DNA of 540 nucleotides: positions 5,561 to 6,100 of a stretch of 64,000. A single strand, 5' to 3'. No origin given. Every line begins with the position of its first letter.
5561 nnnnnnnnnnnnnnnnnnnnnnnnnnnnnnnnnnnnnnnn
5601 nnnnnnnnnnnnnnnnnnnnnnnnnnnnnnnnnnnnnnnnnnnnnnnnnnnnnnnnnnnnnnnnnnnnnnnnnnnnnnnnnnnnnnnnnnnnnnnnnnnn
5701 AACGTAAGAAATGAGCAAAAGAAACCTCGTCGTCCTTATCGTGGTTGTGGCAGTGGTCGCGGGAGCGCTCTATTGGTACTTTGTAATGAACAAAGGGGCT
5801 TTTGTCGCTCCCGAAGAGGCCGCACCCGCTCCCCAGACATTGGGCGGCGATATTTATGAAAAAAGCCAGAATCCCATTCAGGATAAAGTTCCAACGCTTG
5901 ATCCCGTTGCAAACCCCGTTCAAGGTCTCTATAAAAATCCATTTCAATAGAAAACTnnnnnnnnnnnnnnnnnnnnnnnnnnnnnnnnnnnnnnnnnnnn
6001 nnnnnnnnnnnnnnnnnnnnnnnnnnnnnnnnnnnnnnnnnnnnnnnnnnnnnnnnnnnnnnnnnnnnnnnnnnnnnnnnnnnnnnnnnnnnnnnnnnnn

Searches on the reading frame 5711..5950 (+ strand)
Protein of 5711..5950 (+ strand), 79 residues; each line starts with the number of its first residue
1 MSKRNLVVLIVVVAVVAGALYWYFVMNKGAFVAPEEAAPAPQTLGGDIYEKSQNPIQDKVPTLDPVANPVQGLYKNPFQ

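Call 11: search_protein_families(library=pfam, proteins=[window:5711-5950:+], max_evalue=0.01)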
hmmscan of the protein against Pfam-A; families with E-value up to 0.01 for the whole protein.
window:5711-5950:+ (79 aa): 0 families

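Call 37: find_homologous_proteins(query=window:5711-5950:+, max_evalue=0.001)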
Query window:5711-5950:+ (79 aa): 3 proteins with E <= 0.001 among 11 candidates.
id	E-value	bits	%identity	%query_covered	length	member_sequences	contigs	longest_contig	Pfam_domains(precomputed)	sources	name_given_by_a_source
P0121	4.0e-45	169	100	100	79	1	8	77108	-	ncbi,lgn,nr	ncbi:MAG: hypothetical protein HY434_02260 [Candidatus Liptonbacteria bacterium]|nr:hypothetical pro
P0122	1.4e-21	94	64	78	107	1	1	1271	-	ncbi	-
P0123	9.3e-15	72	51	100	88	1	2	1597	-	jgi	jgi:hypothetical protein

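Call 85: search_protein_families(library=padloc, proteins=[window:5711-5950:+], max_evalue=0.1)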
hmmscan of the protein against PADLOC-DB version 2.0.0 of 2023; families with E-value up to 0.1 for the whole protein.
window:5711-5950:+ (79 aa): 0 families

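Call 86: search_protein_families(library=phrogs, proteins=[window:5711-5950:+], max_evalue=0.1)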
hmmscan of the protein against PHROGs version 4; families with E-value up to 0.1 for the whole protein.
window:5711-5950:+ (79 aa): 1 family
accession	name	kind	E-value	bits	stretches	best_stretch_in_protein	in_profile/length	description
phrog_36135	-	unknown function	0.077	14.2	1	9-42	5-38/77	-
